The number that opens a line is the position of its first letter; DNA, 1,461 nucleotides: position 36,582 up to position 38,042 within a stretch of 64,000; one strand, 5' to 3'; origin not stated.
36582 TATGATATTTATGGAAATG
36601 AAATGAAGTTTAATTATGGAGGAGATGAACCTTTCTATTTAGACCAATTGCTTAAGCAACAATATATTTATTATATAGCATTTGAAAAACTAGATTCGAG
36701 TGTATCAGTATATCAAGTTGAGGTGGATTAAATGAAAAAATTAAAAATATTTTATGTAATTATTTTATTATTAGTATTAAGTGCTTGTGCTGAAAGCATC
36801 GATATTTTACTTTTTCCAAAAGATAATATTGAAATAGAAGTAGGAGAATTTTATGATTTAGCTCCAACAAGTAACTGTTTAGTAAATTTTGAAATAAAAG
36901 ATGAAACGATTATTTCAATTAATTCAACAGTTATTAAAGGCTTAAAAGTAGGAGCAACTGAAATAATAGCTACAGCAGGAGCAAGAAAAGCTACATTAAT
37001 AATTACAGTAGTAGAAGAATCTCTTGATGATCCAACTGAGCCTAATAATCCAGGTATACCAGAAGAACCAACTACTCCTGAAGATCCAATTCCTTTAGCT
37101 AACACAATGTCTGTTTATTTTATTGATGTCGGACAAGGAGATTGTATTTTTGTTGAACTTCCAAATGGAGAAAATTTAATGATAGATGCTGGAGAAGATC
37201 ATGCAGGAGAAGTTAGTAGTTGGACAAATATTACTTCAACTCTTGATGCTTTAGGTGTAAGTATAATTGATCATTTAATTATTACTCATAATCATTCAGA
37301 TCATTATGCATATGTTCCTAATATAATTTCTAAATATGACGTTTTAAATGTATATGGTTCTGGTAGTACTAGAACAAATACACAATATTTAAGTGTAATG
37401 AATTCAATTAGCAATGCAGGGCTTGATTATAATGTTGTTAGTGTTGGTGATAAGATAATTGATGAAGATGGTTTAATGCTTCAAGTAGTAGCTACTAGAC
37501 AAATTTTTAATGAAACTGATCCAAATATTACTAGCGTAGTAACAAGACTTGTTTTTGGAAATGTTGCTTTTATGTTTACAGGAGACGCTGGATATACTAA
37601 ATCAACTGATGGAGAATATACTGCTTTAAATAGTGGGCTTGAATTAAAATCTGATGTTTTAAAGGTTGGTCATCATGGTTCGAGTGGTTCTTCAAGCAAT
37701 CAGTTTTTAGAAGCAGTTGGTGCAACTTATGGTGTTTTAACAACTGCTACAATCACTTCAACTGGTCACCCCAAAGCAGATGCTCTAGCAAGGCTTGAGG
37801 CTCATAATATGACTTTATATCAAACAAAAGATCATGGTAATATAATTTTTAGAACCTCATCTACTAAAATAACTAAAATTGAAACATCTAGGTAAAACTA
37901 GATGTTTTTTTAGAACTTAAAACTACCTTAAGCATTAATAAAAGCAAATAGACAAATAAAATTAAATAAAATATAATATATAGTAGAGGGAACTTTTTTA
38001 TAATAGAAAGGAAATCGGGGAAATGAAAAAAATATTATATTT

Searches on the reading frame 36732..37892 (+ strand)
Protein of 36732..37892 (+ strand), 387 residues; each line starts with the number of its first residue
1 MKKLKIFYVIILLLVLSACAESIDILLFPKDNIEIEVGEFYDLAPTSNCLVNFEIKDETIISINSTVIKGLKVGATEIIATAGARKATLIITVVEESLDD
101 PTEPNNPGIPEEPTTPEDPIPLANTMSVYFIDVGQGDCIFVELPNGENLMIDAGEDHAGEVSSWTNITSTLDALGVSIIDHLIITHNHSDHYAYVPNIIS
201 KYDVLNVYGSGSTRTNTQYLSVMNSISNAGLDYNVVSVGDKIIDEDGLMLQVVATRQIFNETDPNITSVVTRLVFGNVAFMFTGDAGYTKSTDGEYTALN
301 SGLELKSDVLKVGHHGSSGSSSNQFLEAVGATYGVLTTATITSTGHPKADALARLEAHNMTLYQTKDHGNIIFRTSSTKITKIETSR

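Call 67: search_protein_families(library=pfam, proteins=[window:36732-37892:+], max_evalue=0.001)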
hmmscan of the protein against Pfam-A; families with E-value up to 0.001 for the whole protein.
window:36732-37892:+ (387 aa): 2 families
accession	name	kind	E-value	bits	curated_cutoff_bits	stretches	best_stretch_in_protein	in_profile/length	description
PF00753.33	Lactamase_B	-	4.1e-15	56.7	22.7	1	132-334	2-190/196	Metallo-beta-lactamase superfamily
PF12706.13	Lactamase_B_2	-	1.8e-05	24.9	27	1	148-292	2-149/200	Beta-lactamase superfamily domain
